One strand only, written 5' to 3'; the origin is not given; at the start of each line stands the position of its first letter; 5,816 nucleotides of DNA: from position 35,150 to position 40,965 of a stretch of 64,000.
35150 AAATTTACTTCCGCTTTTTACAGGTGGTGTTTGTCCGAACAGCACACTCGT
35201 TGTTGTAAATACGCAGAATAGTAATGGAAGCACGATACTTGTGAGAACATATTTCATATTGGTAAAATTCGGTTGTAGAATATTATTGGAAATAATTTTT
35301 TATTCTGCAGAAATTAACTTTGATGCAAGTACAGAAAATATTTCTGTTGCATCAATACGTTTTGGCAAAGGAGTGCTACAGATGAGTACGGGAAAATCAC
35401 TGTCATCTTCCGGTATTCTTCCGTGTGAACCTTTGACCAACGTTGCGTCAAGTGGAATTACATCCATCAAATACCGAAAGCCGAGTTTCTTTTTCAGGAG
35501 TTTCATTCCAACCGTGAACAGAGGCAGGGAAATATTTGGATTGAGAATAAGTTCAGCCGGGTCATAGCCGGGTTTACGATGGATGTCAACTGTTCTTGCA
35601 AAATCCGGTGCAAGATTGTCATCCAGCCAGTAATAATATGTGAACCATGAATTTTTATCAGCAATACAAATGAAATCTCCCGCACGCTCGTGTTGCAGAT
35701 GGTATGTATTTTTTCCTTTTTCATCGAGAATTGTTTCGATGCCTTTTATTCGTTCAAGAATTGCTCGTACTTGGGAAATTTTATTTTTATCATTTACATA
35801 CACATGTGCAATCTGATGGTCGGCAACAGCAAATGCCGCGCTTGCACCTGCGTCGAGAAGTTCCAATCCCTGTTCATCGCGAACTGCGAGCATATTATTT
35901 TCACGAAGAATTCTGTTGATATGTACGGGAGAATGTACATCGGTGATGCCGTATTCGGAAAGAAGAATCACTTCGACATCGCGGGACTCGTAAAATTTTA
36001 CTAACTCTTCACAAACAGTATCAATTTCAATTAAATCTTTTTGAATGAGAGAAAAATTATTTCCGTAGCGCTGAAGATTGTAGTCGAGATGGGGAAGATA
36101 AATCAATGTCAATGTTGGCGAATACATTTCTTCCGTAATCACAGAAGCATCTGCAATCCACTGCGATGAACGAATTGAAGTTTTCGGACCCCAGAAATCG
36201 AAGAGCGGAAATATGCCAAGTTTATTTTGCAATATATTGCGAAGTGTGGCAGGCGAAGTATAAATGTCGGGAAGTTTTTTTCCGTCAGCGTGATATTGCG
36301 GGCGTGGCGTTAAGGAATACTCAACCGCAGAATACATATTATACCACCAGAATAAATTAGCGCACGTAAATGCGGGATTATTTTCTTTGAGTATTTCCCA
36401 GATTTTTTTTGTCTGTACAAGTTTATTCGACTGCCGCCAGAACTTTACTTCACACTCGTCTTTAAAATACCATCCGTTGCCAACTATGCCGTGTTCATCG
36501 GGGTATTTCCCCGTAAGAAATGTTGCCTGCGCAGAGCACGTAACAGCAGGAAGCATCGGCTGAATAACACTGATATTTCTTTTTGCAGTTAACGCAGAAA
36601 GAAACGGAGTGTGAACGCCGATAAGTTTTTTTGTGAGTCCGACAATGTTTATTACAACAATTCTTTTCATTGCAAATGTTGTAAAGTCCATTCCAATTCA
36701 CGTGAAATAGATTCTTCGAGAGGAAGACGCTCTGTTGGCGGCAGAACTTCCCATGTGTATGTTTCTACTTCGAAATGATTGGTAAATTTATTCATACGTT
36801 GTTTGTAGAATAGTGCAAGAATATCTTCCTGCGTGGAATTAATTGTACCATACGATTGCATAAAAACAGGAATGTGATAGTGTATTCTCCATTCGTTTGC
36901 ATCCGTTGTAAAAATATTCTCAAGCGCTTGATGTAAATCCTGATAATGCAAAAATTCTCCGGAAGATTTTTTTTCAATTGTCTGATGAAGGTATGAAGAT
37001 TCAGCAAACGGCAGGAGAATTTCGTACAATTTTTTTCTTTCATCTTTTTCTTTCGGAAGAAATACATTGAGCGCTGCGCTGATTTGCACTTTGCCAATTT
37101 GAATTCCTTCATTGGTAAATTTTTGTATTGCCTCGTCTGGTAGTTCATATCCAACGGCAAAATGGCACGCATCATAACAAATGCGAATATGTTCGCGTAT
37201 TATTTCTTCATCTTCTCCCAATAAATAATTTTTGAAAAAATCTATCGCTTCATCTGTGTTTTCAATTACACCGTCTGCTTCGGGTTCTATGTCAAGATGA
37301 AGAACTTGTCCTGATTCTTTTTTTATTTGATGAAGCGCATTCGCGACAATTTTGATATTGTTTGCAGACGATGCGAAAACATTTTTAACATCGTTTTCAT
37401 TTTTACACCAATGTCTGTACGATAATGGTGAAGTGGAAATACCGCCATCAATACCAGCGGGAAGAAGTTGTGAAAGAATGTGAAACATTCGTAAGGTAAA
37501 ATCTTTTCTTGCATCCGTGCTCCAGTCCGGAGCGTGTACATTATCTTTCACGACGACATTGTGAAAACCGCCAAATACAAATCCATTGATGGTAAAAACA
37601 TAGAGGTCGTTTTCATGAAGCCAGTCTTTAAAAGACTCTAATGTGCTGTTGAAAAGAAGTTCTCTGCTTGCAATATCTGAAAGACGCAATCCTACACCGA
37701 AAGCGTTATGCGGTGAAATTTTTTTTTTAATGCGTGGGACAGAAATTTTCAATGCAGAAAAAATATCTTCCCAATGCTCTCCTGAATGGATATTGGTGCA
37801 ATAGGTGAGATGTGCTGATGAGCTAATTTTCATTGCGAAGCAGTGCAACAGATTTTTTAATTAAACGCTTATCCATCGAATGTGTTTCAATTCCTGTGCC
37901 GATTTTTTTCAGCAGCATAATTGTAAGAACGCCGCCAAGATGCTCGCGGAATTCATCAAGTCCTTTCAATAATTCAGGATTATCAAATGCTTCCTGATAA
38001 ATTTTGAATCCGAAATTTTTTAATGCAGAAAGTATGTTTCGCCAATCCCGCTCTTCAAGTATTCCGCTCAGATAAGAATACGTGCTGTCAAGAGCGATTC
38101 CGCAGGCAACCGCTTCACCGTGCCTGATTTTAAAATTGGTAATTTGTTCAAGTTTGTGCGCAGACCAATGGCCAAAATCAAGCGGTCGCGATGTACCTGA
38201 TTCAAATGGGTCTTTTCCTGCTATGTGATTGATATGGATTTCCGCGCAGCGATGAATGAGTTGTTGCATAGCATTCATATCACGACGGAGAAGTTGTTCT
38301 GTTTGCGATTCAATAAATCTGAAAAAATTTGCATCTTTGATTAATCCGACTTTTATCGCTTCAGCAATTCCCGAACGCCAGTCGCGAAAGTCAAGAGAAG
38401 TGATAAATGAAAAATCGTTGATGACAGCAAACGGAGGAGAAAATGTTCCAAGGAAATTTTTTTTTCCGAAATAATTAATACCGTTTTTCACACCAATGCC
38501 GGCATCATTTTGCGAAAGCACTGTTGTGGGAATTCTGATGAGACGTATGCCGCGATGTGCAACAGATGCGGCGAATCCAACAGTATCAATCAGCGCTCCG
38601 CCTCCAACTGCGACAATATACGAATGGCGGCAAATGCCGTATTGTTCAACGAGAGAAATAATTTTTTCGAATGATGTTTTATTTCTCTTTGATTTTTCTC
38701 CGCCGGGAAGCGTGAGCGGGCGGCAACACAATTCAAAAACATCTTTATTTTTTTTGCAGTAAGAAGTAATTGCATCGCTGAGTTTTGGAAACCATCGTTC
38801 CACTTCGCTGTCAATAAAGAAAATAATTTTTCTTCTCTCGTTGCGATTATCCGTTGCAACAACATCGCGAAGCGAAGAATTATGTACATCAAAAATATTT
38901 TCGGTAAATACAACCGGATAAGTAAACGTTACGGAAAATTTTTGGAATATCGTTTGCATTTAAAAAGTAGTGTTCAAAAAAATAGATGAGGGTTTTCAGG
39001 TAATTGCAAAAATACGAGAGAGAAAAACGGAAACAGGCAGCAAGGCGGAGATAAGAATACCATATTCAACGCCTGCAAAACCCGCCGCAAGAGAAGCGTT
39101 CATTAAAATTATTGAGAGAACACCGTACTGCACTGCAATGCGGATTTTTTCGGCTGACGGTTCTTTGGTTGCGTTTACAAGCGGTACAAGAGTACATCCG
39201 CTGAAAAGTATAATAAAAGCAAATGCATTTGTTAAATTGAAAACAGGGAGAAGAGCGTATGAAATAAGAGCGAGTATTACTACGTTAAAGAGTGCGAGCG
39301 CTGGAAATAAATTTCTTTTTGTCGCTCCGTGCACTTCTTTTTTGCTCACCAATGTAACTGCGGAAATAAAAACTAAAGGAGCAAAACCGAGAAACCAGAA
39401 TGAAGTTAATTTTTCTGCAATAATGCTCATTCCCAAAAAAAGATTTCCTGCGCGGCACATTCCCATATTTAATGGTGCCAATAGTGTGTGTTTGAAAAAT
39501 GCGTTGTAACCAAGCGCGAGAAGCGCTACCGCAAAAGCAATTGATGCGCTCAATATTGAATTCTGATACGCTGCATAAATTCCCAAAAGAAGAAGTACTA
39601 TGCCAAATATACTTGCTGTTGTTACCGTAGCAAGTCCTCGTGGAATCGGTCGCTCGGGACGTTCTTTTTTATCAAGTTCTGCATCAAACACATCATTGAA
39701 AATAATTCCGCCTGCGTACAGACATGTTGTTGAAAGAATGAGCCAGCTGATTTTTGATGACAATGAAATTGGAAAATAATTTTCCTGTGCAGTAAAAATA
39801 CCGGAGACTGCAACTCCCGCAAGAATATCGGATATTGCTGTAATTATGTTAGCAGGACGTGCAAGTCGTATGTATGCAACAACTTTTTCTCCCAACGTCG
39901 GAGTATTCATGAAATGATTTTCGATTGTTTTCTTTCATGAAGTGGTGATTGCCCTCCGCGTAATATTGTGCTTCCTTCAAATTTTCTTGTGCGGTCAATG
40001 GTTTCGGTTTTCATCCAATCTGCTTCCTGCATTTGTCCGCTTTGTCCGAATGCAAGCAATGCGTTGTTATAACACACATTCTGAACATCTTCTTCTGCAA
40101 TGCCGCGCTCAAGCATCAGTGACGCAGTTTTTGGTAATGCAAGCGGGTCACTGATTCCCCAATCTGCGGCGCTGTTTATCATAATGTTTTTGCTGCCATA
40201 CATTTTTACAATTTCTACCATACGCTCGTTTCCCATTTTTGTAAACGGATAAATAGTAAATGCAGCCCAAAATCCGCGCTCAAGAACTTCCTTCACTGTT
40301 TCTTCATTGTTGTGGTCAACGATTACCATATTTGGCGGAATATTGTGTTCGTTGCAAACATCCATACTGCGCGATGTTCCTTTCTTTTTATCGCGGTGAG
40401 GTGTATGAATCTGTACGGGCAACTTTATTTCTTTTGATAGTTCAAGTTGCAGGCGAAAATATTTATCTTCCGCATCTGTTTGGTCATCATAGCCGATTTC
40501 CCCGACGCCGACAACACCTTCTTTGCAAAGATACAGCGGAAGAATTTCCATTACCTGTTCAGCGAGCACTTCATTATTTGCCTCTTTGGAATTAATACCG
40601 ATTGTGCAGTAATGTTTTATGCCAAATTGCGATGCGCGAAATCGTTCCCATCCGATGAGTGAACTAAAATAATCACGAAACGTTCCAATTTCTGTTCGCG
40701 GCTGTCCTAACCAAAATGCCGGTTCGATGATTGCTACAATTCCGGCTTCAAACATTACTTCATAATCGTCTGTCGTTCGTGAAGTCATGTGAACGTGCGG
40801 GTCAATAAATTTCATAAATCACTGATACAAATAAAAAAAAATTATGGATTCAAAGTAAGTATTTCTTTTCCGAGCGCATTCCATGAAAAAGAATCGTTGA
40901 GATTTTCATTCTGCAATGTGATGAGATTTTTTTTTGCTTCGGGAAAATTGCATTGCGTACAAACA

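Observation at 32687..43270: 10.6 kb co-directional operon: pepD, complete eboA-F cluster, a BNR protein, an NTF2/HMBD lipoprotein and DUF2461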

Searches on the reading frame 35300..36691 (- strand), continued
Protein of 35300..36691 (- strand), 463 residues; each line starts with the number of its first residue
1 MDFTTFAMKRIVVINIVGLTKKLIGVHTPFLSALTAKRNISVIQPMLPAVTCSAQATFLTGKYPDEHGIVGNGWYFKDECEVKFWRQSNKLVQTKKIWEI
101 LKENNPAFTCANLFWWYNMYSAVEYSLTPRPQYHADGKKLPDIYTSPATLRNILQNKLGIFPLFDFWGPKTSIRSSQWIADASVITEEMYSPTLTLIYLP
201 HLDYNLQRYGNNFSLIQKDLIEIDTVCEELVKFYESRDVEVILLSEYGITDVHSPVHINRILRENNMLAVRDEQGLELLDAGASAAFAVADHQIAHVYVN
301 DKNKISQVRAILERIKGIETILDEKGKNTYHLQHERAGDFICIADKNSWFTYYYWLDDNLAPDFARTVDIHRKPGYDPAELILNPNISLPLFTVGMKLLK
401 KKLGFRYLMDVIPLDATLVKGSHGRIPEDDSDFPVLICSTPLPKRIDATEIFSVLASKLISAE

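Call 73: find_encoding_contigs(protein=P0129, flank=10000, max_places=2)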
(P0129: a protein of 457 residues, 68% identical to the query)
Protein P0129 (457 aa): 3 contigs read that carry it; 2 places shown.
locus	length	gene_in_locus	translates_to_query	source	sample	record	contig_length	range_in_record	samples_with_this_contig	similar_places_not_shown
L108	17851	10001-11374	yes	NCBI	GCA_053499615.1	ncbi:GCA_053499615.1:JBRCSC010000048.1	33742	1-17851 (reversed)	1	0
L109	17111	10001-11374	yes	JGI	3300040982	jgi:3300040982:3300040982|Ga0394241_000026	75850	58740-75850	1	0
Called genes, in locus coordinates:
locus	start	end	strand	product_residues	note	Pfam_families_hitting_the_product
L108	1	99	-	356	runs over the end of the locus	PF04773:FecR, PF16344:FecR_C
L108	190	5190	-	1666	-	PF00082:Peptidase_S8, PF24489:Ig_J_second (faint), PF00041:fn3 (weak), PF18962:Por_Secre_tail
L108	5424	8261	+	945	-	PF00675:Peptidase_M16, PF05193:Peptidase_M16_C, PF00675:Peptidase_M16, PF05193:Peptidase_M16_C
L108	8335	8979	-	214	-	-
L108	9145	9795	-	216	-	PF11932:DUF3450 (weak)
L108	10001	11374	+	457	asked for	PF01663:Phosphodiest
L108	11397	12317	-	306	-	PF02195:ParB_N, PF17762:HTH_ParB, PF23552:ParB_C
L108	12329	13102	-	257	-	PF00142:Fer4_NifH, PF01656:CbiA, PF02374:ArsA_ATPase (weak), PF06564:CBP_BcsQ, PF09140:MipZ, PF10609:ParA, PF13614:AAA_31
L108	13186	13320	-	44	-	-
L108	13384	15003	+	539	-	PF06418:CTP_synth_N, PF00117:GATase, PF07722:Peptidase_C26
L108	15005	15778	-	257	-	PF05103:DivIVA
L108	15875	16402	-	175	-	PF00499:Oxidored_q3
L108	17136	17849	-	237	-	?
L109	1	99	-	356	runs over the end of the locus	PF04773:FecR, PF16344:FecR_C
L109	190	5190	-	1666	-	PF00082:Peptidase_S8, PF24489:Ig_J_second (faint), PF00041:fn3 (weak), PF18962:Por_Secre_tail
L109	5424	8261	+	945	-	PF00675:Peptidase_M16, PF05193:Peptidase_M16_C, PF00675:Peptidase_M16, PF05193:Peptidase_M16_C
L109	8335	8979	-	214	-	-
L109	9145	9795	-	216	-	PF11932:DUF3450 (weak)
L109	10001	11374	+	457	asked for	PF01663:Phosphodiest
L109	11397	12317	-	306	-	PF02195:ParB_N, PF17762:HTH_ParB, PF23552:ParB_C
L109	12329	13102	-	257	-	PF00142:Fer4_NifH, PF01656:CbiA, PF02374:ArsA_ATPase (weak), PF06564:CBP_BcsQ, PF09140:MipZ, PF10609:ParA, PF13614:AAA_31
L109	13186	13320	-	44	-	-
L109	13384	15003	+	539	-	PF06418:CTP_synth_N, PF00117:GATase, PF07722:Peptidase_C26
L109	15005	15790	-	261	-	PF05103:DivIVA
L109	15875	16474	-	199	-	PF00499:Oxidored_q3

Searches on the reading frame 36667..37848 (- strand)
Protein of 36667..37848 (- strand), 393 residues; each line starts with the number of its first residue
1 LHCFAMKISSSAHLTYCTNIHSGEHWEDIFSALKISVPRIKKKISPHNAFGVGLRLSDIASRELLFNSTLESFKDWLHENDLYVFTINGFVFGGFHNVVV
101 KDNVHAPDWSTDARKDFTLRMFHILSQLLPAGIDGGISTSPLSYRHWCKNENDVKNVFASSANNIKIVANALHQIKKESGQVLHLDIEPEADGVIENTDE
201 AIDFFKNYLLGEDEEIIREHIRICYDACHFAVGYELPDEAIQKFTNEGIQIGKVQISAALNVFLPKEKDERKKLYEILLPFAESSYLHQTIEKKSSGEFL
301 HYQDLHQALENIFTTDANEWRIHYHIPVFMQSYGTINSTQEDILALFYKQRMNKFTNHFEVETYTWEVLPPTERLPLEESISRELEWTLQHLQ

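Call 3: search_protein_families(library=pfam, proteins=[window:36667-37848:-], max_evalue=0.01)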
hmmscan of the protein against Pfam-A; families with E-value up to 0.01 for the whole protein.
window:36667-37848:- (393 aa): 1 family
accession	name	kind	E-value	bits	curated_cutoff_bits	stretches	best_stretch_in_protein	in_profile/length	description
PF09630.15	DUF2024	-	0.0026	18.1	27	0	175-252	10-79/81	Domain of unknown function (DUF2024)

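Call 4: search_protein_families(library=ncbifam, proteins=[window:36667-37848:-], max_evalue=0.01)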
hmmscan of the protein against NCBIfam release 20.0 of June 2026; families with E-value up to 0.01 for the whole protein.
window:36667-37848:- (393 aa): 1 family
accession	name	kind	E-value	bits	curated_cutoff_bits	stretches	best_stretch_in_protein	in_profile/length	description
NF035939.1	TIM_EboE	equivalog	3.2e-139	463.9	250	1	14-388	1-378/379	metabolite traffic protein EboE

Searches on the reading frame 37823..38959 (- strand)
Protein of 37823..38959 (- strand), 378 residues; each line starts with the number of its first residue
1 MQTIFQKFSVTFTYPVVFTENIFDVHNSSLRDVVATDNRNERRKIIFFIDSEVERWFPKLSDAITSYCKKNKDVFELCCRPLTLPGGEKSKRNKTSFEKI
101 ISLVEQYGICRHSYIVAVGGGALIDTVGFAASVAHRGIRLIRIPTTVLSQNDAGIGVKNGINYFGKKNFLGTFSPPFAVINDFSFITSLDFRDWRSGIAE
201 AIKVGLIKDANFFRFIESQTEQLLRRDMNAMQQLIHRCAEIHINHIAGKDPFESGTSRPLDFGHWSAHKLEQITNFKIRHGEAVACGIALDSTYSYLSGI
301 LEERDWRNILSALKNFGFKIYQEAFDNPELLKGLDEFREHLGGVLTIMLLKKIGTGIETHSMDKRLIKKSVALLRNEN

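Call 3: search_protein_families(library=pfam, proteins=[window:37823-38959:-], max_evalue=0.01)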
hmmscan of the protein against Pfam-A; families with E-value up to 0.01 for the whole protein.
window:37823-38959:- (378 aa): 4 families
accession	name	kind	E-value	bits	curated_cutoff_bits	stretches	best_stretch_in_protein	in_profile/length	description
PF24621.2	DHQS_C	-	2.7e-33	115.4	27.6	1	197-331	1-135/144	3-dehydroquinate synthase C-terminal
PF01761.26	DHQ_synthase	-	7.9e-33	113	24.2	1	83-195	3-114/115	3-dehydroquinate synthase N-terminal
PF13685.12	Fe-ADH_2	-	1.6e-05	25.4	28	1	94-187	57-146/149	Iron-containing alcohol dehydrogenase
PF00465.25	Fe-ADH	-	0.00053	20.1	31.3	1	95-146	64-130/168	Iron-containing alcohol dehydrogenase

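Call 4: search_protein_families(library=ncbifam, proteins=[window:37823-38959:-], max_evalue=0.01)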
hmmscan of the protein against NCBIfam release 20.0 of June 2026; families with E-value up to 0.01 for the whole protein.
window:37823-38959:- (378 aa): 6 families
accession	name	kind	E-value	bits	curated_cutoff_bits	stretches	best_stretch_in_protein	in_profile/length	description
NF004852.0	PRK06203.1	equivalog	1.3e-167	557.8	333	1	2-376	12-393/407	3-dehydroquinate synthase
TIGR01357.1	aroB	equivalog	3.1e-67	227.2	305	1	34-368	14-340/344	3-dehydroquinate synthase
TIGR04425.1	P_lya_rel_AroB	hypoth_equivalog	7.5e-54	183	400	1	80-368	52-338/348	AroB-related putative sugar phosphate phospholyase (cyclizing)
NF010556.0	PRK13951.1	equivalog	4.5e-39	134.6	560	1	81-316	208-437/492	bifunctional shikimate kinase AroK/3-dehydroquinate synthase AroB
NF010627.0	PRK14021.1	equivalog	3.5e-32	111.5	565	1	99-363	257-529/542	bifunctional shikimate kinase/3-dehydroquinate synthase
NF002022.0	PRK00843.1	equivalog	9.5e-12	44.5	413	2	92-202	68-173/350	NAD(P)-dependent glycerol-1-phosphate dehydrogenase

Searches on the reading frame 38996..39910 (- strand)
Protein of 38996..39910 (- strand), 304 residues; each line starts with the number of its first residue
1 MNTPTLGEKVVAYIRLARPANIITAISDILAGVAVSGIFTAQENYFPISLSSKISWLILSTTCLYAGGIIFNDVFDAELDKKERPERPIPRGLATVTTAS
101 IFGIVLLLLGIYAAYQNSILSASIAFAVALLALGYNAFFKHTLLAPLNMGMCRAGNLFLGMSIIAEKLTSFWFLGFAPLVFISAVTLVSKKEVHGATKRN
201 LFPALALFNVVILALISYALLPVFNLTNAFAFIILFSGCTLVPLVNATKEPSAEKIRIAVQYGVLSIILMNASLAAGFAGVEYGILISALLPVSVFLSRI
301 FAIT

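Call 3: search_protein_families(library=pfam, proteins=[window:38996-39910:-], max_evalue=0.01)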
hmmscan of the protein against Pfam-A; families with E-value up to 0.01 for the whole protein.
window:38996-39910:- (304 aa): 1 family
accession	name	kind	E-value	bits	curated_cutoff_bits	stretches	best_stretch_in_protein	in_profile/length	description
PF01040.23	UbiA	-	8.5e-19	68.3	34.2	1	34-239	5-218/250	UbiA prenyltransferase family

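Call 4: search_protein_families(library=ncbifam, proteins=[window:38996-39910:-], max_evalue=0.01)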
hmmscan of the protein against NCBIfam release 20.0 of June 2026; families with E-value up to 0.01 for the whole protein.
window:38996-39910:- (304 aa): 17 families
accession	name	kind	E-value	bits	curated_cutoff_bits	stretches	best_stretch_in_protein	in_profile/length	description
NF035940.1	prenyl_rel_EboC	equivalog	2e-105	352.4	250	1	12-304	1-292/292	UbiA-like protein EboC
NF045897.1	SCO3242_trans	equivalog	4.6e-37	128.2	260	1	13-303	2-286/287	SCO3242 family prenyltransferase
NF009521.0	PRK12882.1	equivalog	5.7e-17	61.8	296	1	8-144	3-131/280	geranylgeranylglycerol-phosphate geranylgeranyltransferase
NF009523.0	PRK12884.1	equivalog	1.6e-15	57.1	269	1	9-181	3-167/279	prenyltransferase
NF009522.0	PRK12883.1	equivalog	7.7e-13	48.6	353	1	11-132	4-113/279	geranylgeranylglycerol-phosphate geranylgeranyltransferase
NF005742.0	PRK07566.1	equivalog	4.4e-10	39.2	313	1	9-137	27-151/315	chlorophyll synthase ChlG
TIGR01475.1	ubiA_other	subfamily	6.1e-09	35.7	180.8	1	34-182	21-171/282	UbiA-like polyprenyltransferase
TIGR02056.1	ChlG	equivalog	1.1e-08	35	436.45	1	14-166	20-169/306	chlorophyll synthase ChlG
TIGR01473.1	cyoE_ctaB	equivalog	1.6e-08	34.7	210.3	1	13-142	3-129/281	heme o synthase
NF009058.0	PRK12392.1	subfamily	8.1e-08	31.7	494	1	4-113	8-113/333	bacteriochlorophyll c synthase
NF009513.0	PRK12872.1-3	equivalog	2.2e-07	30.7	288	1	8-145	10-147/293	prenyltransferase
TIGR01476.1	chlor_syn_BchG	subfamily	4.6e-07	29.6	212.3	1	12-135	2-122/283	(bacterio)chlorophyll synthase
NF006088.0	PRK08238.1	equivalog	2.7e-06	26.3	351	1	66-199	240-376/482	UbiA family prenyltransferase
NF009512.0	PRK12872.1-1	equivalog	3e-06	27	278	1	13-144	3-136/303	geranylgeranylglycerol-phosphate geranylgeranyltransferase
TIGR01474.1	ubiA_proteo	equivalog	2.2e-05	24.1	275.45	1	38-171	27-162/282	4-hydroxybenzoate octaprenyltransferase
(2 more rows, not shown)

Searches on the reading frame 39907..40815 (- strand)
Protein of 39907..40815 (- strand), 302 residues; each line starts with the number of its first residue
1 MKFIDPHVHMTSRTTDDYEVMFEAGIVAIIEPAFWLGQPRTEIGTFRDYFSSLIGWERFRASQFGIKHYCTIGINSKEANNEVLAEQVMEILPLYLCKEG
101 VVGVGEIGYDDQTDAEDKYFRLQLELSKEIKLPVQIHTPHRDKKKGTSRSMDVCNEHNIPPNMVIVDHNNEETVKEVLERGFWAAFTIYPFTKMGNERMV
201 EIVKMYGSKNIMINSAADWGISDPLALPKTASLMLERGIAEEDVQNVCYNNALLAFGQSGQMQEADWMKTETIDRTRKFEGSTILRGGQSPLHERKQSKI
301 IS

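Call 3: search_protein_families(library=pfam, proteins=[window:39907-40815:-], max_evalue=0.01)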
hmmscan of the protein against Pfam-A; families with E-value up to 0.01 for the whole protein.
window:39907-40815:- (302 aa): 1 family
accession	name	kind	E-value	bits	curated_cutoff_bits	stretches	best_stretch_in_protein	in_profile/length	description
PF01026.27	TatD_DNase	-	1.5e-16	61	27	1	4-256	1-252/253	TatD related DNase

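Call 4: search_protein_families(library=ncbifam, proteins=[window:39907-40815:-], max_evalue=0.01)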
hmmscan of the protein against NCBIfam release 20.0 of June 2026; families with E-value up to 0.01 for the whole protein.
window:39907-40815:- (302 aa): 1 family
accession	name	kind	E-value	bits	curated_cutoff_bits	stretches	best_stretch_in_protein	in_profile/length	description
TIGR00010.1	TIGR00010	subfamily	3.3e-09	36.6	206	1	62-215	50-201/253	YchF/TatD family DNA exonuclease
